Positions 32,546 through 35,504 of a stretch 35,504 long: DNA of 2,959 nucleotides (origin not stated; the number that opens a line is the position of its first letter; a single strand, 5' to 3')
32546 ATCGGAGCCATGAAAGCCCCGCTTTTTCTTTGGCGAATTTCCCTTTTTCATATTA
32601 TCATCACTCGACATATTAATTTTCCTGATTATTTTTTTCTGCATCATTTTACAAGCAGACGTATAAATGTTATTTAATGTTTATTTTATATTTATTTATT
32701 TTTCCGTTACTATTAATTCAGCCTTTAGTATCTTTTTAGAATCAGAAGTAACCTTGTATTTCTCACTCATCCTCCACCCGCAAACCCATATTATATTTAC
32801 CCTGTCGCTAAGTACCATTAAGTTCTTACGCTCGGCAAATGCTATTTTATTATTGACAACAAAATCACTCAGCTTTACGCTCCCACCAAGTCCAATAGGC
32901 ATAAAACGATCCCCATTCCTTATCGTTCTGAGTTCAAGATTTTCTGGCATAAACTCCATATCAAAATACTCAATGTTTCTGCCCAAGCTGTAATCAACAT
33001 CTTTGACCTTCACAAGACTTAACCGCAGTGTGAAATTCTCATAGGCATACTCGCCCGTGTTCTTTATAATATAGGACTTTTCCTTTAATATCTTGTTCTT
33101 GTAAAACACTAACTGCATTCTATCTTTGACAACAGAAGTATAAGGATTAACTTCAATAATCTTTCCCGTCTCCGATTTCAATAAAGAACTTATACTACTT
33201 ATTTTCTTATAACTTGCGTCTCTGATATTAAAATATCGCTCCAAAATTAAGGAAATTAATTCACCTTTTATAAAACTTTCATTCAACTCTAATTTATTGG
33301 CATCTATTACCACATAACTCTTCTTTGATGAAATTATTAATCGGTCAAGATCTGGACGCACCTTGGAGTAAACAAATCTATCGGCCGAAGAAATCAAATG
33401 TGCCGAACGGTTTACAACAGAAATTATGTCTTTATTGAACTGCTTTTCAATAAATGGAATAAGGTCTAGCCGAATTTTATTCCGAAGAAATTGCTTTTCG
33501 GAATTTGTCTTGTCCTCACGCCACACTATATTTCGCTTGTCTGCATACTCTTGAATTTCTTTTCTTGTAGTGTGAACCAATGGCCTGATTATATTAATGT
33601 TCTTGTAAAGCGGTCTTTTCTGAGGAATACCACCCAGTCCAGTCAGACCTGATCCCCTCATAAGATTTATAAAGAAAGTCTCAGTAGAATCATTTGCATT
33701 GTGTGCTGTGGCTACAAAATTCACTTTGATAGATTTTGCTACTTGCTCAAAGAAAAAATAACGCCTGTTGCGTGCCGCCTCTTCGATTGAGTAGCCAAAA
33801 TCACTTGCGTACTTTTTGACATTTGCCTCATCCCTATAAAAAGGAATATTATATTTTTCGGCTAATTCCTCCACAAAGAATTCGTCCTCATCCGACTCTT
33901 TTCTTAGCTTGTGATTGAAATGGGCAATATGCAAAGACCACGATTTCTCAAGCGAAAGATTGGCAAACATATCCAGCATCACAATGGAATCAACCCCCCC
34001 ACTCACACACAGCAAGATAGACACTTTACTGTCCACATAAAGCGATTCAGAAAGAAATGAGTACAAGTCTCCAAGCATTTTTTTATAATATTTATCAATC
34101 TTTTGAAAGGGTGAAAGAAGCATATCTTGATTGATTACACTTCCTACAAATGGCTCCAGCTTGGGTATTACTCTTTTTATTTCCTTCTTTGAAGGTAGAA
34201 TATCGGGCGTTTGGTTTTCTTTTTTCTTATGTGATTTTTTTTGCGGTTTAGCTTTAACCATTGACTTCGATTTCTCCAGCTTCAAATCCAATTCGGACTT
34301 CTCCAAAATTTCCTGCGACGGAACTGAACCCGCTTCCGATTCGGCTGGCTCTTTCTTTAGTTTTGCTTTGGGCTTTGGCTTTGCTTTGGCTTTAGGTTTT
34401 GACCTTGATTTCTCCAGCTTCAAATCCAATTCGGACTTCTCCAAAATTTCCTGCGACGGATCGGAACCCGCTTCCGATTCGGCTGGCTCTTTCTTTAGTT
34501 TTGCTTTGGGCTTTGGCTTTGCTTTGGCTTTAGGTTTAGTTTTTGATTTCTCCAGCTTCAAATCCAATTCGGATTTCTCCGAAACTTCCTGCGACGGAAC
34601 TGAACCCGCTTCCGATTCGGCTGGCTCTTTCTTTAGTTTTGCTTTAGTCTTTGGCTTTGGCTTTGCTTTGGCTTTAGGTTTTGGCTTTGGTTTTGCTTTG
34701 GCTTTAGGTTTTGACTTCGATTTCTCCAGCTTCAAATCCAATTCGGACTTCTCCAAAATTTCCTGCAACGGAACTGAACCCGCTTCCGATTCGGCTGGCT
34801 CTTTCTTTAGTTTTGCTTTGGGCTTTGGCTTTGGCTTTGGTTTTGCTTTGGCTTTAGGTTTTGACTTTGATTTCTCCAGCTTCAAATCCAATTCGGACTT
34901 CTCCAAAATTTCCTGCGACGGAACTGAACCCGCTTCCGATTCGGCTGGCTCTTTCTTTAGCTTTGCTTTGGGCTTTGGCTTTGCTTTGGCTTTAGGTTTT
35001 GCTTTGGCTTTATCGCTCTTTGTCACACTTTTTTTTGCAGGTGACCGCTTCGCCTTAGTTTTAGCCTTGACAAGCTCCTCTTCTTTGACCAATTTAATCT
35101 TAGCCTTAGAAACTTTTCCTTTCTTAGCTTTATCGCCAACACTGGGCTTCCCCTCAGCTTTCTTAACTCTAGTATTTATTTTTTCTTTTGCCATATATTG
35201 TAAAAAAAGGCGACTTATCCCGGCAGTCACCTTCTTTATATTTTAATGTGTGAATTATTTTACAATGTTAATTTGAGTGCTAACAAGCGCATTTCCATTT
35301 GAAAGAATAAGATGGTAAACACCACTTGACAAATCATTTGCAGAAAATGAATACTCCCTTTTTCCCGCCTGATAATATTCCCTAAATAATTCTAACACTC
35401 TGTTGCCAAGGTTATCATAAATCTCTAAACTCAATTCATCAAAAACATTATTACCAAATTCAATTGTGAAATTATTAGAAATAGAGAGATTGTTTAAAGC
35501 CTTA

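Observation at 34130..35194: TilS fused to a ~350-aa histone-H1/AlgP-like polycationic tandem-repeat extension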

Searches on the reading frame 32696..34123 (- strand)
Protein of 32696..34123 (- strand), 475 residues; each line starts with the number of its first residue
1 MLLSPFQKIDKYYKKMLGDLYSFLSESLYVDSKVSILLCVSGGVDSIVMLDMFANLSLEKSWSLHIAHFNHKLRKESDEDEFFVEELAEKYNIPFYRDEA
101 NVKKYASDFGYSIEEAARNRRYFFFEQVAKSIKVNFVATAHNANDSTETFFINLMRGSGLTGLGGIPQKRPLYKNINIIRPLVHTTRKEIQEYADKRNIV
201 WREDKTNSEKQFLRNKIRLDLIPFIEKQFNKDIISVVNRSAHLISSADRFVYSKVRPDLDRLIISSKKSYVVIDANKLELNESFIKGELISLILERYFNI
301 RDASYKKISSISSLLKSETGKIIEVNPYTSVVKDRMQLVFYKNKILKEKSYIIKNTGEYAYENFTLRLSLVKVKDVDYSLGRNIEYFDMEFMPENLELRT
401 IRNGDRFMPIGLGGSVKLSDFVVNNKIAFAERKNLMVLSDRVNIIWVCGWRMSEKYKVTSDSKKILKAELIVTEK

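Call 46: search_protein_representatives(protein=window:32696-34123:-)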
Query: 475 residues. Proteins with E-value up to 0.001 (for the whole library): 57257; up to 1e-10: 41575; up to 1e-30: 13489. The best 150 are listed.
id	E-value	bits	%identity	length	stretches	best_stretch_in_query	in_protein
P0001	2.2e-260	880.6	83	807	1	1-474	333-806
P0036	1.5e-140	485.7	48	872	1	2-471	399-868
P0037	6.4e-139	480.4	48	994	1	2-471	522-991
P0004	1.2e-132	459.7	49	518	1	2-470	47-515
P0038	6.9e-119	414.4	44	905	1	2-471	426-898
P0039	7.1e-118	411.0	47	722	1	33-471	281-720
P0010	1.1e-117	410.3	43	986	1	2-469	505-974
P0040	1.9e-117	409.6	43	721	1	2-470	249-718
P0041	1.4e-112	393.6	43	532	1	3-471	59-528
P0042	2.4e-112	392.8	44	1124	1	3-470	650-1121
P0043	2.5e-112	392.7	42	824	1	2-473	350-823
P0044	2.7e-112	392.6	44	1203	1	6-471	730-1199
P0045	5.6e-112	391.6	40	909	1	7-469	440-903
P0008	4.4e-111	388.6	43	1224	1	15-470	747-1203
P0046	1.0e-108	380.9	43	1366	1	10-473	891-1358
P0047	1.3e-108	380.5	39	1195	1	3-469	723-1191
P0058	4.6e-106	372.1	40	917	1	2-475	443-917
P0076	2.8e-97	343.1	39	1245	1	22-471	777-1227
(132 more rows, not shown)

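Call 60: find_encoding_contigs(protein=P0047, flank=10000, max_places=1)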
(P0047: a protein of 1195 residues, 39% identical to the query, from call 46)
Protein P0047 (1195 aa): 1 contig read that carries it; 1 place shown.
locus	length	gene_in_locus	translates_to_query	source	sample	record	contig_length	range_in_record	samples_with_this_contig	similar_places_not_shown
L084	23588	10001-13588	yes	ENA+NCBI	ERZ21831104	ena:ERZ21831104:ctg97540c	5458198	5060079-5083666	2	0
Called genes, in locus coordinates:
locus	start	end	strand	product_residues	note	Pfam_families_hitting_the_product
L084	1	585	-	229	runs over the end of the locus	-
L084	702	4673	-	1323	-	PF18962:Por_Secre_tail (faint), PF16318:DUF4957 (faint)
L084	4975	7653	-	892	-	PF18962:Por_Secre_tail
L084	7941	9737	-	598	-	PF07494:Reg_prop (faint), PF25852:DUF6242_C, PF17210:SdrD_B (faint), PF01835:MG2 (faint), PF02369:Big_1, PF13620:CarboxypepD_reg (weak), PF17789:MG4, PF18962:Por_Secre_tail, +1 more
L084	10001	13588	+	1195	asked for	PF01171:ATP_bind_3, PF11734:TilS_C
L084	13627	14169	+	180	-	PF00156:Pribosyltran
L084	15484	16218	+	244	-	PF20507:DUF6733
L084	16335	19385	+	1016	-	PF02743:dCache_1, PF22673:MCP-like_PDC_1, PF00672:HAMP (weak), PF18947:HAMP_2, PF18575:HAMP_N3, PF18947:HAMP_2, PF00015:MCPsignal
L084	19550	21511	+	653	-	PF28559:TPR_SusR (faint), PF13424:TPR_12 (faint), PF00515:TPR_1 (faint), PF07719:TPR_2 (faint), PF13181:TPR_8 (faint), PF13374:TPR_10 (faint), PF00512:HisKA, PF02518:HATPase_c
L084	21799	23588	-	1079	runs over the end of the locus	PF02310:B12-binding, PF03308:MeaB, PF02492:cobW (weak), PF01642:MM_CoA_mutase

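Call 63: find_encoding_contigs(protein=P0076, flank=10000, max_places=1)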
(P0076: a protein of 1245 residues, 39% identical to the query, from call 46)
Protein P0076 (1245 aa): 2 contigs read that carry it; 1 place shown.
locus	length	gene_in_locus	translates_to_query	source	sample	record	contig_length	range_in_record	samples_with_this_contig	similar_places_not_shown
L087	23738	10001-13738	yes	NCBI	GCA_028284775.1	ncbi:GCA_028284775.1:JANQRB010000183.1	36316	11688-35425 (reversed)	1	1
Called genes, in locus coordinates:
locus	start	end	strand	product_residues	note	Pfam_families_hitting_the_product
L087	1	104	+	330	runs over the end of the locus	?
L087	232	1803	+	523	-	PF18962:Por_Secre_tail (weak)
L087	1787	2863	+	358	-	-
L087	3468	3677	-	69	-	-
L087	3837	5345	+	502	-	-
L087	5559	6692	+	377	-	PF13439:Glyco_transf_4, PF13579:Glyco_trans_4_4, PF20706:GT4-conflict, PF00534:Glycos_transf_1, PF13692:Glyco_trans_1_4, PF13524:Glyco_trans_1_2 (weak)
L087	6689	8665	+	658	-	PF00005:ABC_tran, PF02463:SMC_N (faint), PF13175:AAA_15 (faint), PF13304:AAA_21 (faint), PF13401:AAA_22 (faint), PF12848:ABC_tran_Xtn, PF00005:ABC_tran, PF16326:ABC_tran_CTD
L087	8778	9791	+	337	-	PF01207:Dus, PF05690:ThiG (faint), PF00724:Oxidored_FMN (faint), PF00977:His_biosynth (weak)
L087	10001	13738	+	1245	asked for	PF01171:ATP_bind_3, PF11734:TilS_C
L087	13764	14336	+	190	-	PF00156:Pribosyltran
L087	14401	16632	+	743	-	PF06480:FtsH_ext (weak), PF00004:AAA, PF07728:AAA_5 (weak), PF17862:AAA_lid_3, PF01434:Peptidase_M41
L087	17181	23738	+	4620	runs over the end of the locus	PF25778:DUF7948, PF07679:I-set (weak), PF13927:Ig_3 (weak), PF07679:I-set (weak), PF13927:Ig_3 (weak), PF07679:I-set (weak), PF13927:Ig_3 (weak), PF22544:HYDIN_VesB_CFA65-like_Ig (weak), +8 more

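Call 67: search_protein_families(library=pfam, proteins=[P0047, P0058, P0043, P0076, P0046, P0044], max_evalue=0.01)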
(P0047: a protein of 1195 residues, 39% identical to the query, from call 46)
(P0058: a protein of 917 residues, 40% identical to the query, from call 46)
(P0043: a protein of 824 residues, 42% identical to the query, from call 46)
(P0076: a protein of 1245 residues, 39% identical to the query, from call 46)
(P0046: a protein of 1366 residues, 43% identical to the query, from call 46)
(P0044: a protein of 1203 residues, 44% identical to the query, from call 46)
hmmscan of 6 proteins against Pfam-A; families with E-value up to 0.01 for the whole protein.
P0047 (1195 aa): 4 families
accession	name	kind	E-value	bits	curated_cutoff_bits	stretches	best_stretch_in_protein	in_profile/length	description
PF01171.26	ATP_bind_3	-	8.6e-53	179.2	27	1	756-939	2-180/182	PP-loop family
PF11734.13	TilS_C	-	7e-08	32.2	22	1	1118-1185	2-68/74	TilS substrate C-terminal domain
PF06508.19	QueC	-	0.0019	18.2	22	0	756-832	2-71/210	Queuosine biosynthesis protein QueC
PF01507.26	PAPS_reduct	-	0.0093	16.4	22.5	0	755-860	1-106/175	Phosphoadenosine phosphosulfate reductase domain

P0058 (917 aa): 2 families
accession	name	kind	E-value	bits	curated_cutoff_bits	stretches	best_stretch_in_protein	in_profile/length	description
PF01171.26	ATP_bind_3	-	2.1e-53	181.2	27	1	476-661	1-181/182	PP-loop family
PF11734.13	TilS_C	-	1.3e-07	31.3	22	1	839-907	2-70/74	TilS substrate C-terminal domain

P0043 (824 aa): 3 families
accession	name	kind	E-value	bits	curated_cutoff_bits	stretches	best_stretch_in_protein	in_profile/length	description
PF01171.26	ATP_bind_3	-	5.5e-56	189.6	27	1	384-569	1-181/182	PP-loop family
PF11734.13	TilS_C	-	0.00012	21.9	22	1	746-814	1-69/74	TilS substrate C-terminal domain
PF06508.19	QueC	-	0.0075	16.2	22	0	385-456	2-67/210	Queuosine biosynthesis protein QueC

P0076 (1245 aa): 2 families
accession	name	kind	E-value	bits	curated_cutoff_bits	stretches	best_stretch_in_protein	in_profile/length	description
PF01171.26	ATP_bind_3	-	2e-48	165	27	1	790-974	1-180/182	PP-loop family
PF11734.13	TilS_C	-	4.4e-08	32.8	22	1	1154-1219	3-68/74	TilS substrate C-terminal domain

P0046 (1366 aa): 2 families
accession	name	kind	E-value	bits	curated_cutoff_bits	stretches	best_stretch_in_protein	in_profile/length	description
PF01171.26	ATP_bind_3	-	1.5e-49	168.7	27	1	917-1101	2-181/182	PP-loop family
PF11734.13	TilS_C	-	0.00017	21.3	22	1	1280-1349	1-69/74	TilS substrate C-terminal domain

P0044 (1203 aa): 2 families
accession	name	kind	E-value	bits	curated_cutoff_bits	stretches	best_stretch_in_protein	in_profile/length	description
PF01171.26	ATP_bind_3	-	8.6e-52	175.9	27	1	760-944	2-181/182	PP-loop family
PF11734.13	TilS_C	-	0.00019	21.2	22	1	1123-1191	1-68/74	TilS substrate C-terminal domain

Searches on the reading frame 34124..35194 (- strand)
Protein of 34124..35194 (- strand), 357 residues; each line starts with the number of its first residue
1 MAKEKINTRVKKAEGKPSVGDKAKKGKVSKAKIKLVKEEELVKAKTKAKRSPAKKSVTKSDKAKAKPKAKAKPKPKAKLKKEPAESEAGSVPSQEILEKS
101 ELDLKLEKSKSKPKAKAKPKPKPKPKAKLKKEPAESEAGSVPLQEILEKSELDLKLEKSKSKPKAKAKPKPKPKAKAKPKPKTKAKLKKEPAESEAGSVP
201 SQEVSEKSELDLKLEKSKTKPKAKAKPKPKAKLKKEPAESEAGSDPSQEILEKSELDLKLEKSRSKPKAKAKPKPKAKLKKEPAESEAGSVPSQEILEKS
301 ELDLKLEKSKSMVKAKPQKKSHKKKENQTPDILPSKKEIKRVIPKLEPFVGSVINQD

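Call 32: find_homologous_proteins(query=window:34124-35194:-, max_evalue=0.001)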
Query seq(357 aa): the 8000 candidates sharing most words with the query were scored; none scored E <= 0.001.

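Call 52: search_solved_structures(query=window:34124-35194:-, max_evalue=10)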
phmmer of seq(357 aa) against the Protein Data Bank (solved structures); distinct sequences matched with E-value up to 10: 2.
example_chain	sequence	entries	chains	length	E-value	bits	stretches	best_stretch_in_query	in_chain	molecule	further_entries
8c29_R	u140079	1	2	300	1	12.1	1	155-186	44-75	Chlorophyll a-b binding protein, chloroplastic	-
7crw_A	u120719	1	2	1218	2.6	10.7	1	100-155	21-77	NLR family protein 1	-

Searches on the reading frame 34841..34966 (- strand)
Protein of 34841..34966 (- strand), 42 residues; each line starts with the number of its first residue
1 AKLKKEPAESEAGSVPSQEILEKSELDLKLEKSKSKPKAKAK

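Call 73: find_homologous_proteins(query=window:34841-34966:-, max_evalue=10)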
Query seq(42 aa): no candidate shares three 5-residue words with the query. No homologue found.

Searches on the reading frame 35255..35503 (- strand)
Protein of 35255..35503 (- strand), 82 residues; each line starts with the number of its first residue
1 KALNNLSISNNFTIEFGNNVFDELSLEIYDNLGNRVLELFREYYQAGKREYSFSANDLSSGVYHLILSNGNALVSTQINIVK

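Call 25: search_protein_families(library=pfam, proteins=[window:35255-35503:-], max_evalue=0.001)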
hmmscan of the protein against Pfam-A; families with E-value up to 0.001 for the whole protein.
window:35255-35503:- (82 aa): 2 families
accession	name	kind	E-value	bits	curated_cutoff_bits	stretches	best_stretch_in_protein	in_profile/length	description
PF18962.6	Por_Secre_tail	-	2.2e-07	31.5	27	1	9-77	7-72/75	Secretion system C-terminal sorting domain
PF13585.12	CHU_C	-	0.00065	20.2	27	1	5-69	11-72/86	CHU_C Type IX secretion signal domain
